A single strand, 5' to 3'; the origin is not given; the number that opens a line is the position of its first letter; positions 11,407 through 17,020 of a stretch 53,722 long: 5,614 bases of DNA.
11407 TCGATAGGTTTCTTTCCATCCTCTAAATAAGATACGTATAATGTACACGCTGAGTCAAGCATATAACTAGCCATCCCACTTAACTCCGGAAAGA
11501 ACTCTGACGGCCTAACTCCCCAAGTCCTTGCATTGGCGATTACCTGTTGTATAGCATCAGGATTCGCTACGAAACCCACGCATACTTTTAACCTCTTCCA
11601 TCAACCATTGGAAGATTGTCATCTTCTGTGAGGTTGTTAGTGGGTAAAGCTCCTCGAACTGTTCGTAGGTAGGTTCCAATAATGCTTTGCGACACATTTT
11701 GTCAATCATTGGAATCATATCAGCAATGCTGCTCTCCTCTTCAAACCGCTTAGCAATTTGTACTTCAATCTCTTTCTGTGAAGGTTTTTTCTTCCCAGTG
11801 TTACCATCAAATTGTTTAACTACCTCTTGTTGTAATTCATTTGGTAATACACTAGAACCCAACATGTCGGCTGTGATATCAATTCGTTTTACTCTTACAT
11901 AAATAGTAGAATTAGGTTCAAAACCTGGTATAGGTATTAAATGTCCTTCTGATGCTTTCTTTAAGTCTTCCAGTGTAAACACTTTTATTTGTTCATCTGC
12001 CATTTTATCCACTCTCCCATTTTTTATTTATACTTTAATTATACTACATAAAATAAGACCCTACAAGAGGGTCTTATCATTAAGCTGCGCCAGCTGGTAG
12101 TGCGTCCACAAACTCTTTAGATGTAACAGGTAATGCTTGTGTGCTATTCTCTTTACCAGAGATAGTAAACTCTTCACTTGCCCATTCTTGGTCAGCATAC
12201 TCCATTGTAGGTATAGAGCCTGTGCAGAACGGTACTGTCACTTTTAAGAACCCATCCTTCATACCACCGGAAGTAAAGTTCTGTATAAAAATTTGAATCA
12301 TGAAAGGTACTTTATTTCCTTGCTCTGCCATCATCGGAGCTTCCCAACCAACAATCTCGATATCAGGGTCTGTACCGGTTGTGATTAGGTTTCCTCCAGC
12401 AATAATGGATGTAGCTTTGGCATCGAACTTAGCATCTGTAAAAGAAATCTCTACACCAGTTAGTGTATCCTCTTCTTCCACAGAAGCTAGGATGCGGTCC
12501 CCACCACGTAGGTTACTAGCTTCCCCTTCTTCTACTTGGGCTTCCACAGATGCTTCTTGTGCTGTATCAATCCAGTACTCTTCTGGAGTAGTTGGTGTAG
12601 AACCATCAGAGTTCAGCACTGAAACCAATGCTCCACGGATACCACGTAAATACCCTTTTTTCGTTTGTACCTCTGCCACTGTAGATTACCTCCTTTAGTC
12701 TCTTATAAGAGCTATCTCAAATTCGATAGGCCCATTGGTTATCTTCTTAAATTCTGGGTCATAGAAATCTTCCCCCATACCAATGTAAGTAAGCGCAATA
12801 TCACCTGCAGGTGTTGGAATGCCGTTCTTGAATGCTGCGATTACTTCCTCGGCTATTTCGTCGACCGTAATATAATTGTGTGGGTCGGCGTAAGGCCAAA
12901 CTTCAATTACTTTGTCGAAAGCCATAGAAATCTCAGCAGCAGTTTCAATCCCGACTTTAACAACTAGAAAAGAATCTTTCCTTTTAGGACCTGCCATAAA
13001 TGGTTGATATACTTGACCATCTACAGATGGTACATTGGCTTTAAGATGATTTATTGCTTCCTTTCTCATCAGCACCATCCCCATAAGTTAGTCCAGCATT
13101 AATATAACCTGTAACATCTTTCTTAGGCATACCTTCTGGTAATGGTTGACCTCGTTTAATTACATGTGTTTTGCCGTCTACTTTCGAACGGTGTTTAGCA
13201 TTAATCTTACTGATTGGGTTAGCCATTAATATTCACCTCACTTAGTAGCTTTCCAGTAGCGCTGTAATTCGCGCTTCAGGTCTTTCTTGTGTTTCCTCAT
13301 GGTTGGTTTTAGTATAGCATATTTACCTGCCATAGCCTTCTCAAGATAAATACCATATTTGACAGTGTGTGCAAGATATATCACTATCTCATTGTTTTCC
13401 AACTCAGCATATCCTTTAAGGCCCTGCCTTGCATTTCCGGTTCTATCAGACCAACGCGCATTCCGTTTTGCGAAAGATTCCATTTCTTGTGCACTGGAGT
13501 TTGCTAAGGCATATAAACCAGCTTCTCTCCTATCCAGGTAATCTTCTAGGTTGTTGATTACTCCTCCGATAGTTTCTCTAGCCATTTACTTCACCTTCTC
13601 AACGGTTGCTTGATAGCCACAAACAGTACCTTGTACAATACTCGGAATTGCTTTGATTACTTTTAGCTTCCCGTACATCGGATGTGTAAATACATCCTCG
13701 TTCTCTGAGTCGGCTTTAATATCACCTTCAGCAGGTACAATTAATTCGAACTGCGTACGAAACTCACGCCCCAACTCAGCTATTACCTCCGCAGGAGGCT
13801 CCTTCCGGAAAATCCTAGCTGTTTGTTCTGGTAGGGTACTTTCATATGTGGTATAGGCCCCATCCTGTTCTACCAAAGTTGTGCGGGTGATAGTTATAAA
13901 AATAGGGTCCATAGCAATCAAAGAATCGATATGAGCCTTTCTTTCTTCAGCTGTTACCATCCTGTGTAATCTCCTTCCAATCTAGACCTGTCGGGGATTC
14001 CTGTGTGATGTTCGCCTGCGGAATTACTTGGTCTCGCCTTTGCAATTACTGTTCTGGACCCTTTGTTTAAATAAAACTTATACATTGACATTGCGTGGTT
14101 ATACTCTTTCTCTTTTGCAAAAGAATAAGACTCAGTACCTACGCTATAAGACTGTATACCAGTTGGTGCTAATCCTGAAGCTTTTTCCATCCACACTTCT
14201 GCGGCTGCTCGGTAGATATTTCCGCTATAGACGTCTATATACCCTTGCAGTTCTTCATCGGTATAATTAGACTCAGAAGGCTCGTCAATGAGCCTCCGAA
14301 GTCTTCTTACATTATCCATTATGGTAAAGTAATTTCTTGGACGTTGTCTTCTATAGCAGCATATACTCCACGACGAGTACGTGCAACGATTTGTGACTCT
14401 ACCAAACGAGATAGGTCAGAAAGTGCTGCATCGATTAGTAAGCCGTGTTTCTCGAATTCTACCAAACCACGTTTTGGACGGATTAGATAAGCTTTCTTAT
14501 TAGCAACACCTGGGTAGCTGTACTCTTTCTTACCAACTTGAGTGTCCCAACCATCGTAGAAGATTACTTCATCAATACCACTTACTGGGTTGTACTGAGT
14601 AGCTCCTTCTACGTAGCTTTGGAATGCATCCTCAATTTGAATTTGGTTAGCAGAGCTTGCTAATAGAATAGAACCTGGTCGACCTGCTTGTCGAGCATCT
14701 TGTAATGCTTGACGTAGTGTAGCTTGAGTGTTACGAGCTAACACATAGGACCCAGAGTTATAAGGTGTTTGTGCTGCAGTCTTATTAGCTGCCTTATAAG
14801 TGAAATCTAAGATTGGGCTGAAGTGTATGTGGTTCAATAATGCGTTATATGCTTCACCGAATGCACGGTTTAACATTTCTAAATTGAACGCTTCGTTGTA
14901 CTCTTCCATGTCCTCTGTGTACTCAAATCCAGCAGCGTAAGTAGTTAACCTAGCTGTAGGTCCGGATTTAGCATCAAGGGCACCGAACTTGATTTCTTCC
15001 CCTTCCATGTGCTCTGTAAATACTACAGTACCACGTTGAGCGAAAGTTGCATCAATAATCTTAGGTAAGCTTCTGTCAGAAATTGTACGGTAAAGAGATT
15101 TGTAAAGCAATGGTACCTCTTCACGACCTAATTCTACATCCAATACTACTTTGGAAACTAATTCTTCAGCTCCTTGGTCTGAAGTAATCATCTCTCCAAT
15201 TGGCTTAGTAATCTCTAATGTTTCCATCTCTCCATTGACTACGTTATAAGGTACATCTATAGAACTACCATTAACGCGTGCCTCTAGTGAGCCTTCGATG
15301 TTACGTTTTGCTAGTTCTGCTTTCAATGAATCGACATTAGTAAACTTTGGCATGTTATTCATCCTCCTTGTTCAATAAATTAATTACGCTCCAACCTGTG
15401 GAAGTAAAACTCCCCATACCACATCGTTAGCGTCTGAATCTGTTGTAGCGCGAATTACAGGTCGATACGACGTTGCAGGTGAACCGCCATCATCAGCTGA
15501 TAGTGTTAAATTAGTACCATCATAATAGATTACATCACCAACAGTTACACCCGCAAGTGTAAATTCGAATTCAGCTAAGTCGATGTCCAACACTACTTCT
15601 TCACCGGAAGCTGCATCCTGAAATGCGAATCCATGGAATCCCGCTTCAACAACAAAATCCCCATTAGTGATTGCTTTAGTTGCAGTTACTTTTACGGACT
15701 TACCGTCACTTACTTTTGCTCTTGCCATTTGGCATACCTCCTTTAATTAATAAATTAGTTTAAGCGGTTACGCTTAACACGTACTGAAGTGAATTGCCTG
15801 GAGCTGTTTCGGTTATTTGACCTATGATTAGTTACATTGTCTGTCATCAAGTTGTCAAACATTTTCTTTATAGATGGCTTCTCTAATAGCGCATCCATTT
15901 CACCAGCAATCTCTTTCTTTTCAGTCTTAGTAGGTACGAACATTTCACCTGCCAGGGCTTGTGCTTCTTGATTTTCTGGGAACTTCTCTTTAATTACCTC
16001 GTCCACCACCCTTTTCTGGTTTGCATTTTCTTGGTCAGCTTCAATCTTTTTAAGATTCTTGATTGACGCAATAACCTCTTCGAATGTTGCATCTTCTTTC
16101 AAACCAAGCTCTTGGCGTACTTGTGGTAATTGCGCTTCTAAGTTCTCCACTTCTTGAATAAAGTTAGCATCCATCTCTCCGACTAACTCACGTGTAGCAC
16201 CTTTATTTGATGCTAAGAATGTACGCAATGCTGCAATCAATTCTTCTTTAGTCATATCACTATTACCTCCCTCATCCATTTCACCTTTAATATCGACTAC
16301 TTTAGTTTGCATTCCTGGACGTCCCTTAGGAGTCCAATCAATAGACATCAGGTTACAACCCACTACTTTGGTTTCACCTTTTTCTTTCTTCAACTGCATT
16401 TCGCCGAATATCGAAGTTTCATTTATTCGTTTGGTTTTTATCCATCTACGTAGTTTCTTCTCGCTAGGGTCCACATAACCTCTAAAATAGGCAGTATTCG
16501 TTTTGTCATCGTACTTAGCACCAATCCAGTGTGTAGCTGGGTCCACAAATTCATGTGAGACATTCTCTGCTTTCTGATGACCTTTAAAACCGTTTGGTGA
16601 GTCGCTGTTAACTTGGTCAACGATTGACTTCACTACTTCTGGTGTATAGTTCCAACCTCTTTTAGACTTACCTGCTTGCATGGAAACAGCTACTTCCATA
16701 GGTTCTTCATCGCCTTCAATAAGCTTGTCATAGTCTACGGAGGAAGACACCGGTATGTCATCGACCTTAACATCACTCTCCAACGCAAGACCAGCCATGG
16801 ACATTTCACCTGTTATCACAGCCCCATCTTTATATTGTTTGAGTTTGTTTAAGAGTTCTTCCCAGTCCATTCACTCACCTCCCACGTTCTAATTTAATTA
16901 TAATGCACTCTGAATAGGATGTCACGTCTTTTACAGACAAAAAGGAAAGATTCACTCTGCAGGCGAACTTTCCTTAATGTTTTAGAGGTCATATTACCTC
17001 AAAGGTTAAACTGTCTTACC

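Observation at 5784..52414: Strand-oriented, over-represented 12-mer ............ scattered around the genome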

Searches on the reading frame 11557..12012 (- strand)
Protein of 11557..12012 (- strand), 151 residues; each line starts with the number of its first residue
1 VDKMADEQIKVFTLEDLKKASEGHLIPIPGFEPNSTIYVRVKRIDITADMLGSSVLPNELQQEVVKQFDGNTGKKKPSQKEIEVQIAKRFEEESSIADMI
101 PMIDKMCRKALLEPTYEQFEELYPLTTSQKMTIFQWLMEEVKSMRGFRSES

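Call 82: search_protein_families(library=phrogs, proteins=[window:11557-12012:-], max_evalue=0.001)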
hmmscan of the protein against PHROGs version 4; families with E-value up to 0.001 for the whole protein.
window:11557-12012:- (151 aa): 1 family
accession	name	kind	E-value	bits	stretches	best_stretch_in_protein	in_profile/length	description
phrog_6280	-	unknown function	6.4e-25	88.8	1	7-151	2-130/154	-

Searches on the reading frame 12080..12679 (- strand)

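Call 82: search_protein_families(library=phrogs, proteins=[window:12080-12679:-], max_evalue=0.001)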
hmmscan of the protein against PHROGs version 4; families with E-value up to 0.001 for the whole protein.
window:12080-12679:- (199 aa): 2 families
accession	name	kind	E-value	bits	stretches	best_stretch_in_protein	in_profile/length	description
phrog_6686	-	tail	1.1e-30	107.8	1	29-197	20-181/271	tail tube protein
phrog_4971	-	tail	0.00057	20.3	1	50-109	46-102/283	major tail protein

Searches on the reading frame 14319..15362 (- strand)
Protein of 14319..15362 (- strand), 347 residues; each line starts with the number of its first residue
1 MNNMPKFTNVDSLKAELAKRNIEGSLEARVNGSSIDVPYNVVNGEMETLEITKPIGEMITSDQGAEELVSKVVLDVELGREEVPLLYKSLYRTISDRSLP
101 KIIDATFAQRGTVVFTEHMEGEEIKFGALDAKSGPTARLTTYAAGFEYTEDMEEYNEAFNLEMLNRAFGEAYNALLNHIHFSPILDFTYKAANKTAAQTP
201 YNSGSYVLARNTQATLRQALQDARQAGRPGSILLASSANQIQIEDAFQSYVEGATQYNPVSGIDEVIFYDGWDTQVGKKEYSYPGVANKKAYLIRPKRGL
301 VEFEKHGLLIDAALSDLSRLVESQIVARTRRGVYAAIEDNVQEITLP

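Call 82: search_protein_families(library=phrogs, proteins=[window:14319-15362:-], max_evalue=0.001)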
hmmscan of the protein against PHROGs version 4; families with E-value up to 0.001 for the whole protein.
window:14319-15362:- (347 aa): 1 family
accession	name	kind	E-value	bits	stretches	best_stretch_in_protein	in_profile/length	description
phrog_3116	-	unknown function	7.2e-134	447.1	1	7-347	5-345/345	-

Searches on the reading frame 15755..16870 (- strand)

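Call 82: search_protein_families(library=phrogs, proteins=[window:15755-16870:-], max_evalue=0.001)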
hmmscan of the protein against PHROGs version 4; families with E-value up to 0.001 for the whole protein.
window:15755-16870:- (371 aa): 3 families
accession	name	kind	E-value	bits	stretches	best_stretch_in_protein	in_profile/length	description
phrog_3219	-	unknown function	2.3e-81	274.7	2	18-219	3-201/444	-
phrog_3894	-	head and packaging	0.00011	22.6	1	221-287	261-315/458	head maturation protease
phrog_328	-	head and packaging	0.00062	20.5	0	238-331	167-256/339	head maturation protease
